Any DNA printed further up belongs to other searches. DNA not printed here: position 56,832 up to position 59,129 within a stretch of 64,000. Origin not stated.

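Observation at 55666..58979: Two-gene operon: membrane-anchored tandem AAA+ ATPase translationally coupled to a polytopic Lnt-like carbon-nitrogen hydrolase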

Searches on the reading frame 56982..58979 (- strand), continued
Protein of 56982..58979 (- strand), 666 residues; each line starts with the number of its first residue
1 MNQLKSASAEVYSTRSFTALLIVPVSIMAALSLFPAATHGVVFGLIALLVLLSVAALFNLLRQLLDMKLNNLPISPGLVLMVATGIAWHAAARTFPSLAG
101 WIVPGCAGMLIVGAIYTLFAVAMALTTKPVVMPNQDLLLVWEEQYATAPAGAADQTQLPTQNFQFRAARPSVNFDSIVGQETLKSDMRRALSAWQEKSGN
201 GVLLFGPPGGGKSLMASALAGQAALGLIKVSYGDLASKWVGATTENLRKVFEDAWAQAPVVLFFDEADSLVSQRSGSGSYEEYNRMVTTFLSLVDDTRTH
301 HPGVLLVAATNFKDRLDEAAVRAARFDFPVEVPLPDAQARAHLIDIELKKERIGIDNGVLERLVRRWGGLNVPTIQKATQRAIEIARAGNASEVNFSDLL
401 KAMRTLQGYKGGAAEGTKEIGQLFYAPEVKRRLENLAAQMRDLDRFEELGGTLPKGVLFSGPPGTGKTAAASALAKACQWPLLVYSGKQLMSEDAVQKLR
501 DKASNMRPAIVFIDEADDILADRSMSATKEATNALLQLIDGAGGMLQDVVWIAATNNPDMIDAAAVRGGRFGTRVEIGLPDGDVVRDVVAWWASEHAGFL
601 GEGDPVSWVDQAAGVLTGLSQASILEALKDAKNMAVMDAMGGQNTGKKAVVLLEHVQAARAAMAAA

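Call 9: find_encoding_contigs(protein=P0044, flank=10000, max_places=3)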
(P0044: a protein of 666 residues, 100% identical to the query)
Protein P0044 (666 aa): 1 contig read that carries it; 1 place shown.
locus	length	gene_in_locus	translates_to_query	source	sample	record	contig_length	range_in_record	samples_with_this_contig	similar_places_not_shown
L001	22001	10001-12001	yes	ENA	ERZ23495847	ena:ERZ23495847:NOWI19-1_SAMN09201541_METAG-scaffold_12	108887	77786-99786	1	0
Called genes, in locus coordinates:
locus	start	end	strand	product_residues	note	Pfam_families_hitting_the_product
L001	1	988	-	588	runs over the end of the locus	-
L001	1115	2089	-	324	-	PF11348:DUF3150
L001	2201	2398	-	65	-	-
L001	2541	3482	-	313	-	PF00004:AAA (weak), PF07728:AAA_5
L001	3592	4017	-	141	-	PF10765:Phage_P22_NinX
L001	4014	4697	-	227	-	-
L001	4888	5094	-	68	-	-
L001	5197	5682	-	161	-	-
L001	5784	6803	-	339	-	PF01807:Zn_ribbon_DnaG (faint), PF13362:Toprim_3, PF13155:Toprim_2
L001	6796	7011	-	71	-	-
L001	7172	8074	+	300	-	-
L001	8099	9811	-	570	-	PF12482:DUF3701, PF00589:Phage_integrase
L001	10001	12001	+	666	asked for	PF01695:IstB_IS21 (faint), PF06068:TIP49 (faint), PF05496:RuvB_N (faint), PF13191:AAA_16 (faint), PF20720:nSTAND3 (faint), PF00004:AAA, PF00004:AAA, PF07728:AAA_5 (weak), +8 more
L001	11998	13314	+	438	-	-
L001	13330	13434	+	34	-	-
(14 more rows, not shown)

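Call 17: find_encoding_contigs(protein=P0045, flank=8000, max_places=2)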
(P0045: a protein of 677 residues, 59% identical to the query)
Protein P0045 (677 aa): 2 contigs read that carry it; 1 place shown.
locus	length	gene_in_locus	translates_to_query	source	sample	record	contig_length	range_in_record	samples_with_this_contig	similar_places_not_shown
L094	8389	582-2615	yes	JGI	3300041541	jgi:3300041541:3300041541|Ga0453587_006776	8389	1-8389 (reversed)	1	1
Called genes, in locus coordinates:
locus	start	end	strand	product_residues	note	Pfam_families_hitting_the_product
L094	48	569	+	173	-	PF07894:SACK1 (faint), PF13091:PLDc_2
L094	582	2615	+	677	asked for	PF13191:AAA_16 (faint), PF01078:Mg_chelatase (faint), PF01695:IstB_IS21 (faint), PF05496:RuvB_N (weak), PF06068:TIP49 (faint), PF20720:nSTAND3 (faint), PF00004:AAA, PF00004:AAA, +9 more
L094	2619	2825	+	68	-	-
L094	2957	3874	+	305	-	-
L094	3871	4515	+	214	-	-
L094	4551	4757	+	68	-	-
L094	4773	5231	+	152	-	PF00075:RNase_H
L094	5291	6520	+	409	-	-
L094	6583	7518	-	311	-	PF09588:YqaJ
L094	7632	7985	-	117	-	-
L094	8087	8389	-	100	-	?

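Call 18: find_encoding_contigs(protein=P0046, flank=8000, max_places=2)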
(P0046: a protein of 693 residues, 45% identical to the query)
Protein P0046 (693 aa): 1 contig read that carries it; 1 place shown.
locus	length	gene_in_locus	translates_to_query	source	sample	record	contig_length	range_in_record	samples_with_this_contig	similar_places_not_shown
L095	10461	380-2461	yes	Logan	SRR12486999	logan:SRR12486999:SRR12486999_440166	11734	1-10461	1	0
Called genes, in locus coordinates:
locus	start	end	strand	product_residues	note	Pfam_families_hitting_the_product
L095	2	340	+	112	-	?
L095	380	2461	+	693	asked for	PF05496:RuvB_N (faint), PF25199:nSTAND_NTPase5 (faint), PF00004:AAA, PF06068:TIP49 (faint), PF07728:AAA_5 (faint), PF13173:AAA_14 (faint), PF13191:AAA_16 (faint), PF00004:AAA, +3 more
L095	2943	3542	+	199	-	-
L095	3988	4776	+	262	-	-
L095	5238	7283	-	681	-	PF20442:BrxL_N, PF13337:BrxL_ATPase, PF05362:Lon_C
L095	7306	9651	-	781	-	PF08665:PglZ (faint)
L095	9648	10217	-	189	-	-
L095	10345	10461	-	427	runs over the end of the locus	PF02463:SMC_N, PF11398:DUF2813 (faint), PF13175:AAA_15, PF13476:AAA_23, PF13555:AAA_29 (weak), PF13304:AAA_21, PF13175:AAA_15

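Call 19: find_encoding_contigs(protein=P0049, flank=8000, max_places=2)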
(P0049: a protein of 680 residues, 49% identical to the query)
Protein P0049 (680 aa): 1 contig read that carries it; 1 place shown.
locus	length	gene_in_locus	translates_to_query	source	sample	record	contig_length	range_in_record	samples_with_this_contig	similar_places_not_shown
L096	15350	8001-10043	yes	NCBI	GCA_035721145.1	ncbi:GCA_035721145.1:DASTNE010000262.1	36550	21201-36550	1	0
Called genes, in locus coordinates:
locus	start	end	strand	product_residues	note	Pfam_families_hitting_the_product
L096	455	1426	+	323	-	PF17989:ALP_N, PF21523:ParM_N (weak), PF21522:MreB-like_C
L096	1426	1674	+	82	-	-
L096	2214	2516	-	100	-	-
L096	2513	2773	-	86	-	-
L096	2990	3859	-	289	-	-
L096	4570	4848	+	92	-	-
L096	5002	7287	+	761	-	PF23139:OB_YrrC, PF14520:HHH_5 (faint), PF14490:HHH_RecD2, PF13245:AAA_19, PF13604:AAA_30, PF01443:Viral_helicase1 (faint), PF18335:SH3_13, PF13538:UvrD_C_2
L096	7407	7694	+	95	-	-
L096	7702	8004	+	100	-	-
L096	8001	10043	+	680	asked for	PF06068:TIP49 (faint), PF13191:AAA_16 (faint), PF13401:AAA_22 (faint), PF20720:nSTAND3 (faint), PF25199:nSTAND_NTPase5 (faint), PF00004:AAA, PF05496:RuvB_N (weak), PF00004:AAA, +6 more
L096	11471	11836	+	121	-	-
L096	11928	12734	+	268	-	-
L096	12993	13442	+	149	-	PF08774:VRR_NUC (weak)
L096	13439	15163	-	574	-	PF06418:CTP_synth_N, PF07722:Peptidase_C26 (faint), PF00117:GATase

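Call 50: predict_structure(alignment_id=A2)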
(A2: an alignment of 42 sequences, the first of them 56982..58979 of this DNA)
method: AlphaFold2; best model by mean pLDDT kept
length: 666 residues; sequences in the alignment: 42
mean_pLDDT: 88.4   pTM: 0.73
mean pLDDT of the five models: 88.4, 87.7, 83.5, 83.3, 83.0
residues with pLDDT >= 90: 456; 70-90: 144; 50-70: 26; < 50: 40
segments of 3 or more residues with pLDDT < 50: 1-13, 131-157
pLDDT, mean of each block of 10 residues (from residue 1): 37 59 78 70 85 87 82 84 88 85 89 92 77 40 42 49 94 97 98 92 95 97 98 91 96 97 96 84 93 95 97 92 89 96 97 96 92 96 97 95 84 88 97 97 92 95 97 96 96 93 92 97 89 93 79 96 89 96 97 96 94 97 97 96 81 97 89
secondary structure, 60 per line:
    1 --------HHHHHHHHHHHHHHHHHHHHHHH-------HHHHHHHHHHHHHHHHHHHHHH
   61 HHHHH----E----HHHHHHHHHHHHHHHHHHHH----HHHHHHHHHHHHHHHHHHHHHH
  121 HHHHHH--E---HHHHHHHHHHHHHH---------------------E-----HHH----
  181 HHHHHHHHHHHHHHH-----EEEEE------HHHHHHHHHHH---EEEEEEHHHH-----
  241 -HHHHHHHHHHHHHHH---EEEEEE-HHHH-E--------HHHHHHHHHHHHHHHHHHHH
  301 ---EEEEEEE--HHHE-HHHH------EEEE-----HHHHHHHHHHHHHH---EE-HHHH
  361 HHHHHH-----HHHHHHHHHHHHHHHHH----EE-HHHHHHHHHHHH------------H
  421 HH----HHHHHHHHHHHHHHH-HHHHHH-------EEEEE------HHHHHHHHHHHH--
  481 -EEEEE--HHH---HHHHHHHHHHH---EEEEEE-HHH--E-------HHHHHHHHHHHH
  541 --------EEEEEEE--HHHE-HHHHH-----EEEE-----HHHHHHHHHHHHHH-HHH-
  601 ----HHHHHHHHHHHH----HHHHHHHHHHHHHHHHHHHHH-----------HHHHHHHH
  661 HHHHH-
elements in order: H9-31 H39-65 H75-94 H99-126 H133-146 H181-195 E201-205 H212-222 E226-231 H232-235 H242-256 E260-265 H267-270 H281-300 E304-310 H318-321 E328-331 H337-350 H357-366 H372-388 H396-407 H427-441 H443-448 E456-460 H467-478 E482-486 H495-505 E509-514 H529-540 E549-555 H563-567 E573-576 H582-595 H605-616 H621-641 H653-665

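Call 53: find_encoding_contigs(protein=P0053, flank=10000, max_places=2)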
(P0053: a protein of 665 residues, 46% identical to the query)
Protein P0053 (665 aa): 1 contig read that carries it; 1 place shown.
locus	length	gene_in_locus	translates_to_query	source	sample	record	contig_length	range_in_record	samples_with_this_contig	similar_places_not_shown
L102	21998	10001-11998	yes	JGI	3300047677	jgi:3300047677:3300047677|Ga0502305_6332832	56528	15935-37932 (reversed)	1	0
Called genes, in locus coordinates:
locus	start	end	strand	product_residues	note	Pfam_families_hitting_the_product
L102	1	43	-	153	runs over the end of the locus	PF00578:AhpC-TSA, PF08534:Redoxin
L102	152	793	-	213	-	PF13740:ACT_6 (weak), PF01842:ACT (faint)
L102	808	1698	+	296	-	PF00701:DHDPS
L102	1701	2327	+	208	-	-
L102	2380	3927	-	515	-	PF00685:Sulfotransfer_1, PF13469:Sulfotransfer_3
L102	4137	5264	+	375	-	PF00589:Phage_integrase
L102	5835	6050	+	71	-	-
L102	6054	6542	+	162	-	-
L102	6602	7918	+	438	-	PF13481:AAA_25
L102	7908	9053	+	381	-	PF06504:RepC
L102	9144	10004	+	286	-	-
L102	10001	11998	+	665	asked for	PF01078:Mg_chelatase (faint), PF05496:RuvB_N (weak), PF13191:AAA_16 (faint), PF25199:nSTAND_NTPase5 (faint), PF01695:IstB_IS21 (faint), PF06068:TIP49 (faint), PF00004:AAA, PF00004:AAA, +11 more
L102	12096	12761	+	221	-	-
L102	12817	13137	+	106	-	-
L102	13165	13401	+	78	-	-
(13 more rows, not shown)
